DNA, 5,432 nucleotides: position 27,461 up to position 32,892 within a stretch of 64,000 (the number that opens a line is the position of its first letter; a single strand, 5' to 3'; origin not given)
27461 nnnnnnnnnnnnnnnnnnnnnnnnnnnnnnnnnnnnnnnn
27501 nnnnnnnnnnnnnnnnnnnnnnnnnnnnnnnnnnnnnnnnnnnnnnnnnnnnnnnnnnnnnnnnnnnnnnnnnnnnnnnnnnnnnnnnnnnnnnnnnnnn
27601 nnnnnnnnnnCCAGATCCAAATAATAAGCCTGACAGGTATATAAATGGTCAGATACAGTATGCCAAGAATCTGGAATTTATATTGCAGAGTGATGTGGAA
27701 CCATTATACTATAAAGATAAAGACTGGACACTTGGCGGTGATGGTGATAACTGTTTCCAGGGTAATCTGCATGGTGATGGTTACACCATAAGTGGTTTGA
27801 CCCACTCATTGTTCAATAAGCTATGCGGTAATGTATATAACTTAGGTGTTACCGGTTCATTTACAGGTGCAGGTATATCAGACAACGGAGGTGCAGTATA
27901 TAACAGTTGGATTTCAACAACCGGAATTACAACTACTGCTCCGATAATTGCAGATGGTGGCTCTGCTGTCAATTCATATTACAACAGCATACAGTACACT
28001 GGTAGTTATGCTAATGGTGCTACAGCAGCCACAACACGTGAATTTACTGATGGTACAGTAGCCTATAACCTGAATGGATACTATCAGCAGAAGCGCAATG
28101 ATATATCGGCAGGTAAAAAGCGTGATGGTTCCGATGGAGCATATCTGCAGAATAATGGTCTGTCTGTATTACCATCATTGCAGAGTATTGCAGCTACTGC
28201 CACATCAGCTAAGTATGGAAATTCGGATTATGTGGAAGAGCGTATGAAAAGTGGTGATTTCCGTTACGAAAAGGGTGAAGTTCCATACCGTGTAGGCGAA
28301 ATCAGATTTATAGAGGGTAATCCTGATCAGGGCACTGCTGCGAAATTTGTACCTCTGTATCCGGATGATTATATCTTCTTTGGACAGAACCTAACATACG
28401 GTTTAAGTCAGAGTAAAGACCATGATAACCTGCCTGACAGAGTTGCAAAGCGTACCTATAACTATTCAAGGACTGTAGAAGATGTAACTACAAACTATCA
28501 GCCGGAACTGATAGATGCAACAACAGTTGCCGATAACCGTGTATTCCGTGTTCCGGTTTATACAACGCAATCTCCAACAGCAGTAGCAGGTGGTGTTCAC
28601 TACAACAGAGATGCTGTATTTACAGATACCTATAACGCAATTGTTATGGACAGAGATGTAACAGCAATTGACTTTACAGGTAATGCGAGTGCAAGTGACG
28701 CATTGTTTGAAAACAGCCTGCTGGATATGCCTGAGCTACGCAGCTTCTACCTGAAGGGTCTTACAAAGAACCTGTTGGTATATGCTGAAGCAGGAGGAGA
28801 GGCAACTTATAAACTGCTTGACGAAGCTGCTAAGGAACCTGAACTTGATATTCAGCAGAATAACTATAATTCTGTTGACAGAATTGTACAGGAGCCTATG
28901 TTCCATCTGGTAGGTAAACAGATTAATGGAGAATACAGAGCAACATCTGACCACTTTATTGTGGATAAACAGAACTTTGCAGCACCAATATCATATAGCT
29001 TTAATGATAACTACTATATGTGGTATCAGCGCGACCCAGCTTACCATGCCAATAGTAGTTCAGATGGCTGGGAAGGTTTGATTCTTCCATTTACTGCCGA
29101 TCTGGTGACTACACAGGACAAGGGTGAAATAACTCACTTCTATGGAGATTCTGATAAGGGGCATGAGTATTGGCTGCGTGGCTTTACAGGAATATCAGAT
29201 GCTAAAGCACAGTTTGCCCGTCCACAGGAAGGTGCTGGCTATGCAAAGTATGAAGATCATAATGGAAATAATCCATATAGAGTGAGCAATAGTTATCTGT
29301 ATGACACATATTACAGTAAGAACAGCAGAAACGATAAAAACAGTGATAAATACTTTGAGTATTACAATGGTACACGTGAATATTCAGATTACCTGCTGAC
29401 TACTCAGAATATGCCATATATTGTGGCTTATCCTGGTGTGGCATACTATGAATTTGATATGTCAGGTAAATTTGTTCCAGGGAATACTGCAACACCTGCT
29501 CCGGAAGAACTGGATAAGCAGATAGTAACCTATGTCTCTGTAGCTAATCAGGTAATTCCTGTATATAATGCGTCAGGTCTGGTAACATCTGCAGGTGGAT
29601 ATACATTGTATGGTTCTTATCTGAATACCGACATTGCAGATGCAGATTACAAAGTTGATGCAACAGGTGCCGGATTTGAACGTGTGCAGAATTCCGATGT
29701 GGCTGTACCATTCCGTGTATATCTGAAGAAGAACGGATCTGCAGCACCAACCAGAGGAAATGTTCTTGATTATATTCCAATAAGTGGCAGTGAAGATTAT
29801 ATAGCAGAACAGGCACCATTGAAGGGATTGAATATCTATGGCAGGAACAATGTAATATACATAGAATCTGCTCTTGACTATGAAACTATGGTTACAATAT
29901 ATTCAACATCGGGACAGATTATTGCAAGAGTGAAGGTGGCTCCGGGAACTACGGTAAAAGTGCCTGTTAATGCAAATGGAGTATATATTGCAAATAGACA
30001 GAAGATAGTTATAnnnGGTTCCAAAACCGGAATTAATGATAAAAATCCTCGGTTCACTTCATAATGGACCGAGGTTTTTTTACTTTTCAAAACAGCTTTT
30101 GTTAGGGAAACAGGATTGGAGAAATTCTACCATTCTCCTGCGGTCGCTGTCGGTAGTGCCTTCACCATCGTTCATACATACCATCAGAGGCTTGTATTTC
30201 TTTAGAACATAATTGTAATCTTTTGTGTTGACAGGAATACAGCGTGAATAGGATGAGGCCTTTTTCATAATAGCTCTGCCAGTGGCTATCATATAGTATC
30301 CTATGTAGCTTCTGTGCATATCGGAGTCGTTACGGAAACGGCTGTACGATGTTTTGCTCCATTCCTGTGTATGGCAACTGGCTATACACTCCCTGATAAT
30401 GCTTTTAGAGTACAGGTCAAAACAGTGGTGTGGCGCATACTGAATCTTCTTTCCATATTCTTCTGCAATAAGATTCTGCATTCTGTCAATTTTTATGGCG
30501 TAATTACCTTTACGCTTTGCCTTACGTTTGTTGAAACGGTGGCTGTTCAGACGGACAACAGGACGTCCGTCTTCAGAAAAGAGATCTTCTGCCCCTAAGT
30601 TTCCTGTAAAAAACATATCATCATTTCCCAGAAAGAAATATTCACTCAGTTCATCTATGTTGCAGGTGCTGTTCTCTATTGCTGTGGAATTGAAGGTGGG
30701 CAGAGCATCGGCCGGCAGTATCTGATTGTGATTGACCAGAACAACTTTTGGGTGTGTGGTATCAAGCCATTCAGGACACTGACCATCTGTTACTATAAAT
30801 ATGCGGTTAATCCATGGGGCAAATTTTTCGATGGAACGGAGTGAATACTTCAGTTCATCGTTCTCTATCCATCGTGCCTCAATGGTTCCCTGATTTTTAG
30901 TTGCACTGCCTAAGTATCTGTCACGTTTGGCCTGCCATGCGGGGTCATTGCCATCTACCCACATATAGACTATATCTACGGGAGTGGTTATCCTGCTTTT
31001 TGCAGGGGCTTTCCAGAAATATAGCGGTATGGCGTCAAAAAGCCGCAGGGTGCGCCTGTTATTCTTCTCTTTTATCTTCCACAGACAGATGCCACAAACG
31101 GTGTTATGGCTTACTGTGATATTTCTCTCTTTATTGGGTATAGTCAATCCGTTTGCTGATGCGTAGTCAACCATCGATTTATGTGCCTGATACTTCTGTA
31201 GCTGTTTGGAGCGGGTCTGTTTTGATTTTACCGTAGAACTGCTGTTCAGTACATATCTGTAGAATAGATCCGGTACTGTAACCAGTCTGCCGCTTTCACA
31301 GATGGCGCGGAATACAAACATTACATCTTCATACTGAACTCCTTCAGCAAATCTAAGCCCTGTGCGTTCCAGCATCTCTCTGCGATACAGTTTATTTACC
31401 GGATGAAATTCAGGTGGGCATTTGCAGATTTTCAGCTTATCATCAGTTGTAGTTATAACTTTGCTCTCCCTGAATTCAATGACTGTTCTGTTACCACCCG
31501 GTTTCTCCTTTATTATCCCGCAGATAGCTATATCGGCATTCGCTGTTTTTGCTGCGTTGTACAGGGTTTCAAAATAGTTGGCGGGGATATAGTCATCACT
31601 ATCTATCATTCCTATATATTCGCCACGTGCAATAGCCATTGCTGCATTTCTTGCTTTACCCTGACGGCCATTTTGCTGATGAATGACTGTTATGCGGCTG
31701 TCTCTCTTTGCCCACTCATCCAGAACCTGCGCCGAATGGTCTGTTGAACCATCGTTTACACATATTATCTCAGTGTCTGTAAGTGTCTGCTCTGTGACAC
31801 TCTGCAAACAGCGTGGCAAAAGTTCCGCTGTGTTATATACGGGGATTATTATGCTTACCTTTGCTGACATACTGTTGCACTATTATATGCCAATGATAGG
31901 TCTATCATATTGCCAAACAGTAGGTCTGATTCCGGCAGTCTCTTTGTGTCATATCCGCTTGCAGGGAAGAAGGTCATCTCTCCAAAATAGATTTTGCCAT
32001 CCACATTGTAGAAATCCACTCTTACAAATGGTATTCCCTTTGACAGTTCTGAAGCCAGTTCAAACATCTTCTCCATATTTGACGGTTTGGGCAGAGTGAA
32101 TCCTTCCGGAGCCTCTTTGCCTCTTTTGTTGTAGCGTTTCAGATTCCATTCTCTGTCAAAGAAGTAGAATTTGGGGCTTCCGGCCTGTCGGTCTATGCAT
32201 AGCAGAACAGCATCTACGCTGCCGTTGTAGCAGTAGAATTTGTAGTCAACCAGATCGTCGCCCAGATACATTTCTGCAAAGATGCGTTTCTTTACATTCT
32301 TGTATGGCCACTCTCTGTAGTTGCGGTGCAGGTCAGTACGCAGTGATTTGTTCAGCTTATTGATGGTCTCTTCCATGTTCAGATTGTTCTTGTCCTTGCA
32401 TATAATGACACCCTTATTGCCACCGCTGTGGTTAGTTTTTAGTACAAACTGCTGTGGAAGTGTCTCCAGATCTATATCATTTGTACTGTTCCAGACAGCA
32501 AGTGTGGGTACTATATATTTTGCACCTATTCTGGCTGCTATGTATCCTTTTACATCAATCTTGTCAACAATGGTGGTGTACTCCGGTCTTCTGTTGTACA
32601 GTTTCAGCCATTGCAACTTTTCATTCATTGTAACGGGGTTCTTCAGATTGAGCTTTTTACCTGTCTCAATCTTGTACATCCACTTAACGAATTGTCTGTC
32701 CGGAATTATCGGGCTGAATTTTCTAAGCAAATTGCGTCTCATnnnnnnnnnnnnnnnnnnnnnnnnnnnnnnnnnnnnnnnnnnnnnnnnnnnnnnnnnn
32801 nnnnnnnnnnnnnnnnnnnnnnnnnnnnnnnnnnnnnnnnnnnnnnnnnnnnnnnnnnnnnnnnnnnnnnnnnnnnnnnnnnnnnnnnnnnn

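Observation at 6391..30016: Oversized type V pilus-like locus: barrel, anchor-like lipoprotein, nine tandem fimbrillin-like paralogs and a 3801-aa T9SS cargo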

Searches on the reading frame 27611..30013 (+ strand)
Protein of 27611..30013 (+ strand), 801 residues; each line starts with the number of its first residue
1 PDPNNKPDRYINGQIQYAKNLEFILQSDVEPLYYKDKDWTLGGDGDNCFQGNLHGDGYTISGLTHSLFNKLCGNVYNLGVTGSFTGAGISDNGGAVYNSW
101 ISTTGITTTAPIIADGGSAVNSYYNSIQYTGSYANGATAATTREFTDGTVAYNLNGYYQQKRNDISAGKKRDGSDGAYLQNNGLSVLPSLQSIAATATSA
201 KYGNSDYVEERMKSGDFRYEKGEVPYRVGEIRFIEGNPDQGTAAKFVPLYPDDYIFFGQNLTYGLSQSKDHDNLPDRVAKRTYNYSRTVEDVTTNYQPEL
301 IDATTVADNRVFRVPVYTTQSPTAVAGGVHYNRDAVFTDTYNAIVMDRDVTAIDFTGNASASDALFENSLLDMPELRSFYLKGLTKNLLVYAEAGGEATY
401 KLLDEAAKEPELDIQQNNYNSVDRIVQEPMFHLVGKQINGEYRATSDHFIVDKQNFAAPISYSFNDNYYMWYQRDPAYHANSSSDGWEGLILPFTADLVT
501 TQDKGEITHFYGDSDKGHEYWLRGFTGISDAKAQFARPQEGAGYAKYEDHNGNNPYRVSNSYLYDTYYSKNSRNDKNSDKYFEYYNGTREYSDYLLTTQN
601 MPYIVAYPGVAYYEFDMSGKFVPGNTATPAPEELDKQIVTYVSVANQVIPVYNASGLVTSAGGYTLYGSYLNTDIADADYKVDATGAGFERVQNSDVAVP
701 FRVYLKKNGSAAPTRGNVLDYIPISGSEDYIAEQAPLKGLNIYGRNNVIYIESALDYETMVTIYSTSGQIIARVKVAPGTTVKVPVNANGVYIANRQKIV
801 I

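Call 11: search_protein_families(library=pfam, proteins=[window:27611-30013:+], max_evalue=10)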
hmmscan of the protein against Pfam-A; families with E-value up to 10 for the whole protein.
window:27611-30013:+ (801 aa): 0 families

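Call 14: find_homologous_proteins(query=window:27611-30013:+, max_evalue=0.00001)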
Query window:27611-30013:+ (801 aa): 117 proteins with E <= 0.00001 among 8000 candidates.
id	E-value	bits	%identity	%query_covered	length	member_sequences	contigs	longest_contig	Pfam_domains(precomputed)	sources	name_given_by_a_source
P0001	0.0e+0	1327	75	99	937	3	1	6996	-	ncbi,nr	ncbi:MAG: T9SS type A sorting domain-containing protein, partial [Bacteroidaceae bacterium]|nr:T9SS 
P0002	0.0e+0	1143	69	93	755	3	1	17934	-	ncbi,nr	ncbi:MAG: hypothetical protein IKT80_08490, partial [Bacteroidaceae bacterium]|nr:hypothetical prote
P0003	5.4e-137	476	39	100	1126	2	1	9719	-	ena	-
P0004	6.7e-128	446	37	98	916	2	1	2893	-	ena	-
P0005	1.2e-126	442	38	99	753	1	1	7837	-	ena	-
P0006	5.5e-125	437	36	98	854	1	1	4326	-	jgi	-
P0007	2.4e-119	418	37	99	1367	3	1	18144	-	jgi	jgi:hypothetical protein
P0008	5.9e-119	417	35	99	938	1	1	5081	-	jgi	jgi:hypothetical protein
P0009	8.4e-117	410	38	98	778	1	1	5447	-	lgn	-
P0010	1.1e-115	406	36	99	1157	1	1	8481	-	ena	-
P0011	1.6e-113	399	36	98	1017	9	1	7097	-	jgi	-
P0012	2.7e-113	398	36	99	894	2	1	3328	-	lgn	-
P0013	1.2e-112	396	35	98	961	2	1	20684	-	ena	-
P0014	1.4e-112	396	36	98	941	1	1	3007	-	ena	-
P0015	2.2e-112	395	36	98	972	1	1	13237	-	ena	-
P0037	1.0e-106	376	35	98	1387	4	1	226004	-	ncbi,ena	-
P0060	3.1e-99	352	34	98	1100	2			-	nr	nr:T9SS type A sorting domain-containing protein [Prevotella sp.]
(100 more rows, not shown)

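Call 15: search_protein_families(library=ncbifam, proteins=[P0001, P0060, P0037], max_evalue=10)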
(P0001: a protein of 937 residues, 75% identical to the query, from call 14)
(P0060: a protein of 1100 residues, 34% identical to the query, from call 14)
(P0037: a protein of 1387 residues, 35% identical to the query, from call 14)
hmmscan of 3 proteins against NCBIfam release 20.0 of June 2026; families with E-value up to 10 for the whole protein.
P0001 (937 aa): 1 family
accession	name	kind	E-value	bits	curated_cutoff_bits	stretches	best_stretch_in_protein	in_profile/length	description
TIGR04183.1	Por_Secre_tail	domain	0.0027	17.6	23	1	883-931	9-57/72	T9SS type A sorting domain-containing protein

P0060 (1100 aa): 1 family
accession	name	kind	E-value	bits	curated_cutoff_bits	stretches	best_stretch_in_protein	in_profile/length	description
TIGR04183.1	Por_Secre_tail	domain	0.00013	21.9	23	1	1040-1100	10-72/72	T9SS type A sorting domain-containing protein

P0037 (1387 aa): 1 family
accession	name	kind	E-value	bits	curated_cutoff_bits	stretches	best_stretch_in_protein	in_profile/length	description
TIGR04183.1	Por_Secre_tail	domain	0.00038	20.4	23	1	1331-1386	14-71/72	T9SS type A sorting domain-containing protein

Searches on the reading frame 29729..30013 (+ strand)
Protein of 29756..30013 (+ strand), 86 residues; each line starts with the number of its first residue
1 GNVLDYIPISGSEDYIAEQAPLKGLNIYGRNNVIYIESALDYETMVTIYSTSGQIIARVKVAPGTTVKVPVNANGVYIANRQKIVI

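Call 11: search_protein_families(library=pfam, proteins=[window:29765-30013:+], max_evalue=10)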
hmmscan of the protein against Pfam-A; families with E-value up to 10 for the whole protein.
seq(83 aa): 1 family
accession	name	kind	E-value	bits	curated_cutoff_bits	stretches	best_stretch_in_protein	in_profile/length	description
PF25158.1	ABCA11_C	-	0.13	12.6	27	1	53-75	20-42/55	ABC transporter A family member 11-like, C-terminal domain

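Call 15: search_protein_families(library=ncbifam, proteins=[window:29756-30013:+], max_evalue=10)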
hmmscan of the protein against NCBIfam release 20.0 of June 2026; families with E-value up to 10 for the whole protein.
seq(86 aa): 3 families
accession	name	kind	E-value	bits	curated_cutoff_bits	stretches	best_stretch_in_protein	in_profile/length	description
TIGR04183.1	Por_Secre_tail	domain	0.00039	20.3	23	1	31-79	10-56/72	T9SS type A sorting domain-containing protein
NF052644.1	T9SS_DNase_Rie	equivalog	0.006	16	260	1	36-79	192-235/251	T9SS-dependent surface endonuclease, AS87_RS02955 family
TIGR02861.1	SASP_H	subfamily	0.027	14.6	47.9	1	26-53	17-44/58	H-type small acid-soluble spore protein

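Call 72: search_solved_structures(query=A3, max_evalue=1)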
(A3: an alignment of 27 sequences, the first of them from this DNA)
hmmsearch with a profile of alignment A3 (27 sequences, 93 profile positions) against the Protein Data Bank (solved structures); distinct sequences matched with E-value up to 1: 3.
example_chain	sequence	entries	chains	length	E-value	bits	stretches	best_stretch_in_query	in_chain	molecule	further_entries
8bl6_A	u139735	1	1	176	0.14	15.6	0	33-77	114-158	dIG14-scdim-EF62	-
8bl3_A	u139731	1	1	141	0.18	15.2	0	47-78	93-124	scIg12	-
5y1a_A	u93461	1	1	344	0.5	13.8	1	8-82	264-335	35 kDa hemin binding protein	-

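Call 73: search_protein_families(library=ncbifam, alignment_id=A3, max_evalue=0.01)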
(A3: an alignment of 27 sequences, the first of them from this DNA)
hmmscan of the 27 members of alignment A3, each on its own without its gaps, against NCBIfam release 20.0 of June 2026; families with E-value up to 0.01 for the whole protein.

A. member 1, seq(95 aa): 2 families
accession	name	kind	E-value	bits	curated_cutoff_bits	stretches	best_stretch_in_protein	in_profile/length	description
TIGR04183.1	Por_Secre_tail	domain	0.00048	20.1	23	1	40-88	10-56/72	T9SS type A sorting domain-containing protein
NF052644.1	T9SS_DNase_Rie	equivalog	0.0056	16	260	1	43-88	190-235/251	T9SS-dependent surface endonuclease, AS87_RS02955 family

B. families by the number of members that match (of 27 scanned): 3 families
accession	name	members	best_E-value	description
TIGR04183.1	Por_Secre_tail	24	2.4e-07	T9SS type A sorting domain-containing protein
NF052644.1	T9SS_DNase_Rie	6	0.0011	T9SS-dependent surface endonuclease, AS87_RS02955 family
TIGR00334.1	5S_RNA_mat_M5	1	0.0038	ribonuclease M5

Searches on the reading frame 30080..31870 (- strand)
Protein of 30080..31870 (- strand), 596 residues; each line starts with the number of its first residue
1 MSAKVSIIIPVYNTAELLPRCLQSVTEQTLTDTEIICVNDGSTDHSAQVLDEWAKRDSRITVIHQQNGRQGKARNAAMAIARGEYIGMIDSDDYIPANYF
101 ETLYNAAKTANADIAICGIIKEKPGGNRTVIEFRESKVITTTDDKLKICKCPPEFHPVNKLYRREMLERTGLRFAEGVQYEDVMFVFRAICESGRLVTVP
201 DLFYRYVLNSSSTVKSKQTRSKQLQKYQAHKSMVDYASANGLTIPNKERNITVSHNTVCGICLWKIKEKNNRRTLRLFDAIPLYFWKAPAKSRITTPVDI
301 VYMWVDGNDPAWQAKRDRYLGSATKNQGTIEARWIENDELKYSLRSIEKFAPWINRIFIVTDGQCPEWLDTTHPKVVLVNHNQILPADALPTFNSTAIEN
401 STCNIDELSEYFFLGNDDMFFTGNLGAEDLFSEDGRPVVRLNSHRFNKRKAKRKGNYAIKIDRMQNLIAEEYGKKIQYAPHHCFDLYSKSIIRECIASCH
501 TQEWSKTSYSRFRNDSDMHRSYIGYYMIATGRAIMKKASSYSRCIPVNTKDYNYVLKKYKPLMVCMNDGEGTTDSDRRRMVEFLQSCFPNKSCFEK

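Call 8: search_protein_families(library=pfam, proteins=[window:30080-31870:-], max_evalue=0.001)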
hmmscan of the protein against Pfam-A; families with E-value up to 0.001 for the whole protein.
window:30080-31870:- (596 aa): 7 families
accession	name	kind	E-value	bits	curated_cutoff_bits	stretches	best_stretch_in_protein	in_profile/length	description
PF00535.33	Glycos_transf_2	-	3.7e-39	134.8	23.3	1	6-169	1-166/168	Glycosyl transferase family 2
PF11380.13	Stealth_CR2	-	2.5e-38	131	39.4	1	333-437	1-106/108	Stealth protein CR2, conserved region 2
PF13641.12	Glyco_tranf_2_3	-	7.9e-12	46.1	27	1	5-114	3-118/230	Glycosyltransferase like family 2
PF17101.10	Stealth_CR1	-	2.8e-11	43.4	27.2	1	297-322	2-27/29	Stealth protein CR1, conserved region 1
PF10111.15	Glyco_tranf_2_2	-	3.4e-08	33.7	27.3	1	6-107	1-106/276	Glycosyltransferase like family 2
PF17103.10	Stealth_CR4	-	3.3e-07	30.6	27.4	1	562-596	9-45/55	Stealth protein CR4, conserved region 4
PF13704.12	Glyco_tranf_2_4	-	0.00011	23.1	27.5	1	13-95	2-84/98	Glycosyl transferase family 2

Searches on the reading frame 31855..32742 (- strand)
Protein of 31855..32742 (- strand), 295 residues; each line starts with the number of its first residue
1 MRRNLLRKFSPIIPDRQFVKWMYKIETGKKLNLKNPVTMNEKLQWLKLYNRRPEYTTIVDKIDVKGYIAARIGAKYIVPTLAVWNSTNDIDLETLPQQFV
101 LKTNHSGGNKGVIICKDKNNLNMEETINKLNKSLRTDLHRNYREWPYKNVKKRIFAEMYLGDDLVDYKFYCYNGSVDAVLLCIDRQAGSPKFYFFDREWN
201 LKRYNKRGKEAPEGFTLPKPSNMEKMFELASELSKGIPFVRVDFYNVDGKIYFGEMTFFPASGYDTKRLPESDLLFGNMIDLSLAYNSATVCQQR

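Call 8: search_protein_families(library=pfam, proteins=[window:31855-32742:-], max_evalue=0.001)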
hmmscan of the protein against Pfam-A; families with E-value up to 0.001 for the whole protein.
window:31855-32742:- (295 aa): 1 family
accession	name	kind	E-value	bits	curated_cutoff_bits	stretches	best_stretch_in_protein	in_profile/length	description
PF14305.11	ATPgrasp_TupA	-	3.1e-55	187.8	25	1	41-280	1-240/241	TupA-like ATPgrasp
